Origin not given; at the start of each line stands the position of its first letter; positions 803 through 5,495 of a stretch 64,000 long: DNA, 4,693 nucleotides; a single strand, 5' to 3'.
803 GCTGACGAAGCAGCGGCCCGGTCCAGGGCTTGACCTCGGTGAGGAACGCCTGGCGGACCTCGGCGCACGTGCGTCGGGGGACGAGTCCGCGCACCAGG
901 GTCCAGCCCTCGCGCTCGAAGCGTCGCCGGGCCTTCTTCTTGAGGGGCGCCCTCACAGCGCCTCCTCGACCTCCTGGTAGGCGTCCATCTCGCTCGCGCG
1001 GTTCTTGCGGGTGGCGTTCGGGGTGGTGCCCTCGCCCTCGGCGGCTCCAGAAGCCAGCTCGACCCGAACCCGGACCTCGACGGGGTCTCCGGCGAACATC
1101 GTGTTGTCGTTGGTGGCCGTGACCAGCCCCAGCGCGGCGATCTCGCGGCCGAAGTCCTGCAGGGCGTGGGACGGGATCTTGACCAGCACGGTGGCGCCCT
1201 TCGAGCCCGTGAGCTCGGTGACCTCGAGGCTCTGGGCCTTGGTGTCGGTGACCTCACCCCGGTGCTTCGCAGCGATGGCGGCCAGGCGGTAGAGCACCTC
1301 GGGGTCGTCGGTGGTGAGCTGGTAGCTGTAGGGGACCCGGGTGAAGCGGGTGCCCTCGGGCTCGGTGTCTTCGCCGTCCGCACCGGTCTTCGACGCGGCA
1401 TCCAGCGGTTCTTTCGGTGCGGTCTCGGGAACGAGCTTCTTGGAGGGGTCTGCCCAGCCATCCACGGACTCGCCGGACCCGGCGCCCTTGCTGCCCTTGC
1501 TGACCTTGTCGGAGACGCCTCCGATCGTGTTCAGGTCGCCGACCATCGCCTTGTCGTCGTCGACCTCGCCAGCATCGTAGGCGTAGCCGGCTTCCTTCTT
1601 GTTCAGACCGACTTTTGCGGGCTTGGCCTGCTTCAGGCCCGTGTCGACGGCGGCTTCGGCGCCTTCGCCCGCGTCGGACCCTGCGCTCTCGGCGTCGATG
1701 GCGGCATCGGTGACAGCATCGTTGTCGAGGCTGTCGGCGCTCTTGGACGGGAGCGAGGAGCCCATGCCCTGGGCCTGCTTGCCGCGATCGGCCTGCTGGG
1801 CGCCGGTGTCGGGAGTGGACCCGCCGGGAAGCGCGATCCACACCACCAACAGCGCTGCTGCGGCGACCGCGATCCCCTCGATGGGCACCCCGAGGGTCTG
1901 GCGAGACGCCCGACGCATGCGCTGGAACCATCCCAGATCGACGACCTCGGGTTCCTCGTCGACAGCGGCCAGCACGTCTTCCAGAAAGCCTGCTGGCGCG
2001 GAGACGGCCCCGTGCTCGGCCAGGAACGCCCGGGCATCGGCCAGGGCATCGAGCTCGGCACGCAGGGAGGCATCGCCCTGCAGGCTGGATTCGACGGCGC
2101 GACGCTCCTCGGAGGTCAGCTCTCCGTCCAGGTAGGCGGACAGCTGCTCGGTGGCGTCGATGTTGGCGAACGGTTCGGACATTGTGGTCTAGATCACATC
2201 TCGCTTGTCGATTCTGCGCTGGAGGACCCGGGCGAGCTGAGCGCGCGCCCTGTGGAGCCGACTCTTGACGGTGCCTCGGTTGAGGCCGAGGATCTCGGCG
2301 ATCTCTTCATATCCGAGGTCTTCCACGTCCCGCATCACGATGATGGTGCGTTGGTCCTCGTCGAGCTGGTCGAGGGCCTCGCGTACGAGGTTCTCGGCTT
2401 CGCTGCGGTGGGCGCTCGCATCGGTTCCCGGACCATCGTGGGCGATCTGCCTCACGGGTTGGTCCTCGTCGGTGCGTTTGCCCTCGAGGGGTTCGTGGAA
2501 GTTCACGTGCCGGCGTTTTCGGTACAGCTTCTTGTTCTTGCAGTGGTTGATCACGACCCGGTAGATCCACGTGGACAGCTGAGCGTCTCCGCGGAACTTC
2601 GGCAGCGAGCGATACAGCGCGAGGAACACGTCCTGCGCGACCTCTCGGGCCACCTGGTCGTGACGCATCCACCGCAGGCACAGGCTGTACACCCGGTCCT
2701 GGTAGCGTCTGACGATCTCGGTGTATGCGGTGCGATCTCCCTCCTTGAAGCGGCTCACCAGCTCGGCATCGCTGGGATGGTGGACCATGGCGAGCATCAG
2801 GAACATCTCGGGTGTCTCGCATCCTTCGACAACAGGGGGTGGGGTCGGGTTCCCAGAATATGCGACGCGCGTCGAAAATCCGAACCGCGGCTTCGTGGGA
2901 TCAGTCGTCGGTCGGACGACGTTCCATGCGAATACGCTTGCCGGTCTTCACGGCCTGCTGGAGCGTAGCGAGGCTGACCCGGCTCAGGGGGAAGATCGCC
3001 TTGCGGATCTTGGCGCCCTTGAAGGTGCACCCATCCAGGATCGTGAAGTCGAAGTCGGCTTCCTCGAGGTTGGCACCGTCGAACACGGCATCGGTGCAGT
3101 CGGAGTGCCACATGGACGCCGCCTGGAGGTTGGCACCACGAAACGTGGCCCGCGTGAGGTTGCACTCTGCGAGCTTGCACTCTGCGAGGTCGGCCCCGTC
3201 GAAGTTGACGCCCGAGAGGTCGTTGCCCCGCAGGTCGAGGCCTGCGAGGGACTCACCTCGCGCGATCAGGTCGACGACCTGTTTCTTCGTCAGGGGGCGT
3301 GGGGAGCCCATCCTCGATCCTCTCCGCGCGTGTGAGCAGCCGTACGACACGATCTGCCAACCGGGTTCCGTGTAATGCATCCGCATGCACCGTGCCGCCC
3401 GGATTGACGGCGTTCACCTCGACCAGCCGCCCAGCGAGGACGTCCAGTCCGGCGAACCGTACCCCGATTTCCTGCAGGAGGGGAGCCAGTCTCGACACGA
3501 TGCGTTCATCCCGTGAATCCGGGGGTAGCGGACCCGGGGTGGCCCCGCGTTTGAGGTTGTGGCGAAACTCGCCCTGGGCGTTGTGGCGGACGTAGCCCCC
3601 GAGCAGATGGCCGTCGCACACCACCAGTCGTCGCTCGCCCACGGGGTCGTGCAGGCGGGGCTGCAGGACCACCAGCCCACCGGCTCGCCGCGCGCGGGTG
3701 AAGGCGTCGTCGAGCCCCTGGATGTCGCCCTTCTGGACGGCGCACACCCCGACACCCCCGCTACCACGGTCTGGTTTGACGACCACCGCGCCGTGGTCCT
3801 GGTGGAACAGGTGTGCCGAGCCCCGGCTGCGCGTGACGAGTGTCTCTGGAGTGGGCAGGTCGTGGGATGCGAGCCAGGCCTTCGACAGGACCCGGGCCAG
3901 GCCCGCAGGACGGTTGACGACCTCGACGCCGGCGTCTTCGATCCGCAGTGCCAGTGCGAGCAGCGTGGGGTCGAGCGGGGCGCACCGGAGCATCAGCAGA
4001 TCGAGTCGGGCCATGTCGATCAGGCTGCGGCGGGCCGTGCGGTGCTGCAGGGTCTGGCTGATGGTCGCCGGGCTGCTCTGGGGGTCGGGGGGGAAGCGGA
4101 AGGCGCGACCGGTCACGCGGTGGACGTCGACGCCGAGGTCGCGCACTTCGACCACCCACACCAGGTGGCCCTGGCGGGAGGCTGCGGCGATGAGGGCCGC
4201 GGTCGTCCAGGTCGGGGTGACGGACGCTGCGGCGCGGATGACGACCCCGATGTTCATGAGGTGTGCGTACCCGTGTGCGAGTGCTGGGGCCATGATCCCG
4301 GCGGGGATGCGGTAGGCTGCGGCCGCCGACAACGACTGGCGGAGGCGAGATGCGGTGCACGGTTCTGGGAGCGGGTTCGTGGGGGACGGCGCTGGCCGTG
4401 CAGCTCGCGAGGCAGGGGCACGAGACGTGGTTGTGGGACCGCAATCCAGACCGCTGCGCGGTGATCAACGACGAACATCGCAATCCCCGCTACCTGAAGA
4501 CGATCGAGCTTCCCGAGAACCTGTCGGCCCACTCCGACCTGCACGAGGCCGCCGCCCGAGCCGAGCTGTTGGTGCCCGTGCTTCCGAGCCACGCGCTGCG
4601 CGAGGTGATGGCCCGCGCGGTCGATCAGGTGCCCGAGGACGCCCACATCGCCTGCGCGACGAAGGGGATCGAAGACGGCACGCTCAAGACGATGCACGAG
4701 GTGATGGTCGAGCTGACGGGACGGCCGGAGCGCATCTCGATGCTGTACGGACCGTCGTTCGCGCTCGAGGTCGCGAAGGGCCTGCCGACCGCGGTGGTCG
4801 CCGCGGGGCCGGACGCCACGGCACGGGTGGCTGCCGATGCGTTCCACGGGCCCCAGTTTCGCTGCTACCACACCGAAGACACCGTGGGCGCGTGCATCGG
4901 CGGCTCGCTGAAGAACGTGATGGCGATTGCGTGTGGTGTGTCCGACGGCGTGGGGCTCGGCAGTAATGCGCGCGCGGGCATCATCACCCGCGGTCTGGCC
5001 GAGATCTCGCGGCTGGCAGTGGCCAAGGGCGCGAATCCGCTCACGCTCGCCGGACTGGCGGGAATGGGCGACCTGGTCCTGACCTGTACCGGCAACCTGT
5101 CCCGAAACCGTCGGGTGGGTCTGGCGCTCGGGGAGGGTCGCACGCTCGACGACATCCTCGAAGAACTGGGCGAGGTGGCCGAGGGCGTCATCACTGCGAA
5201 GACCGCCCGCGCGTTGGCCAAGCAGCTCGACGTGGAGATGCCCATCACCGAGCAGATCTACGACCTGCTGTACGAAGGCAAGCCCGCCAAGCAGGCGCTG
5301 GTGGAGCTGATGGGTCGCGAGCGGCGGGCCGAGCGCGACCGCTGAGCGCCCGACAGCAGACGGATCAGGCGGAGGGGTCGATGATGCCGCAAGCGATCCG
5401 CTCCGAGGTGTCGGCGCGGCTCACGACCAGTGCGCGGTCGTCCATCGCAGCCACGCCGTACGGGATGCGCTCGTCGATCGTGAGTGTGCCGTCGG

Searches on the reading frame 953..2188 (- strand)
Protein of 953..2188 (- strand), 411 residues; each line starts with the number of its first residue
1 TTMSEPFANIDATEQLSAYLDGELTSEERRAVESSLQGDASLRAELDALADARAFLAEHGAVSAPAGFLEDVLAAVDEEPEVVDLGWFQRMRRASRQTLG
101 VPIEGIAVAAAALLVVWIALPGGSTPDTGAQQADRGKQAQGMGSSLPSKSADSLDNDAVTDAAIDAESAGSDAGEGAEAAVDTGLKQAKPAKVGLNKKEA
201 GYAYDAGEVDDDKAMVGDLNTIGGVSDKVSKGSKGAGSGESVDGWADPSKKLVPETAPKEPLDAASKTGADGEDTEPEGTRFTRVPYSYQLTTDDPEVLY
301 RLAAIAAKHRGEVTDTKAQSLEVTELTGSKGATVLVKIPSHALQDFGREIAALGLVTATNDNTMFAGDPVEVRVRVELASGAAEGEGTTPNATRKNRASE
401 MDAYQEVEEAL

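Call 67: search_protein_families(library=pfam, proteins=[window:953-2188:-], max_evalue=0.001)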
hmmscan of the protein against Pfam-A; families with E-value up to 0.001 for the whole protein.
window:953-2188:- (411 aa): 3 families
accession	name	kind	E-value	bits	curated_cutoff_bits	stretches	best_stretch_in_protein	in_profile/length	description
PF13490.11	zf-HC2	-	4.5e-06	27.1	22.2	1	11-33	3-25/35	Putative zinc-finger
PF14257.11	DUF4349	-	1.9e-05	24.5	27.7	0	289-363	9-80/213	Domain of unknown function (DUF4349)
PF03872.18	RseA_N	-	0.00038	21.4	24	1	13-86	3-73/87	Anti sigma-E protein RseA, N-terminal domain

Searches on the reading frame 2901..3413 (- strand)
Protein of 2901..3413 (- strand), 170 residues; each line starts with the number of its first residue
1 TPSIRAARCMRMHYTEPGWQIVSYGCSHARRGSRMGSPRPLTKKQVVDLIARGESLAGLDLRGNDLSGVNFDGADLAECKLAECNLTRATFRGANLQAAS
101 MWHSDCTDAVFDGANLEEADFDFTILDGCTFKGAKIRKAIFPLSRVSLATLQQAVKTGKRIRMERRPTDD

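Call 68: search_protein_families(library=pfam, proteins=[window:2901-3413:-], max_evalue=0.001)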
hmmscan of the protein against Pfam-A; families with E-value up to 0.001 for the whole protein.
window:2901-3413:- (170 aa): 3 families
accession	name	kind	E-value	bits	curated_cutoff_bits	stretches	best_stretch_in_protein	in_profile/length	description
PF00805.28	Pentapeptide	-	3.8e-19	68.3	20.2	3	104-141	1-38/40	Pentapeptide repeats (8 copies)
PF13599.13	Pentapeptide_4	-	1.4e-10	41.5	38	1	56-121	13-78/78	Pentapeptide repeat region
PF13576.12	Pentapeptide_3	-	2.5e-09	37.6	27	1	87-119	2-26/48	Pentapeptide repeats (9 copies)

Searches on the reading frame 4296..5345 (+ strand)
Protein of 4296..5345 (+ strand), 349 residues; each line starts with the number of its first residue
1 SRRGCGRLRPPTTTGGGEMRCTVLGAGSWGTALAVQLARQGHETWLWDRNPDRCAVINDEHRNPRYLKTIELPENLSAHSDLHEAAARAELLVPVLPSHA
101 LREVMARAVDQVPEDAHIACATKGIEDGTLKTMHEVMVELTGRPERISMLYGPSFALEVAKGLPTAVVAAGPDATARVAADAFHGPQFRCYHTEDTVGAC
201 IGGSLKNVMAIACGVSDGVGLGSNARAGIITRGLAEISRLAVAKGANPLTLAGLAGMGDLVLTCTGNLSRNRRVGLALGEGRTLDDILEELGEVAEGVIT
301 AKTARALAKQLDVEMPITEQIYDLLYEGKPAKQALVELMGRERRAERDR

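Call 67: search_protein_families(library=pfam, proteins=[window:4296-5345:+], max_evalue=0.001)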
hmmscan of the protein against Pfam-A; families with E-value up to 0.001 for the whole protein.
window:4296-5345:+ (349 aa): 7 families
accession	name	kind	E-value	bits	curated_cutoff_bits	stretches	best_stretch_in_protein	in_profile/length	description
PF07479.19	NAD_Gly3P_dh_C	-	7.1e-53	179.1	25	1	195-335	1-141/142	NAD-dependent glycerol-3-phosphate dehydrogenase C-terminus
PF01210.29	NAD_Gly3P_dh_N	-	3e-49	167.4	23.1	1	22-174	3-155/158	NAD-dependent glycerol-3-phosphate dehydrogenase N-terminus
PF20618.3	GPD_NAD_C_bact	-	1.6e-23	83.5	27.6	1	255-321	1-66/66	Bacterial GPD, NAD-dependent C-terminal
PF02558.23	ApbA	-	3.5e-07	30.4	22.2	1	22-126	2-104/150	Ketopantoate reductase PanE/ApbA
PF03807.23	F420_oxidored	-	1.6e-05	25.9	21.6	1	22-111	3-82/94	NADP oxidoreductase coenzyme F420-dependent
PF03446.21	NAD_binding_2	-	6.3e-05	23.5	21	1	22-119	3-91/161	NAD binding domain of 6-phosphogluconate dehydrogenase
PF03435.24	Sacchrp_dh_NADP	-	0.0006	20.6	25.1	0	23-110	3-90/129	Saccharopine dehydrogenase NADP binding domain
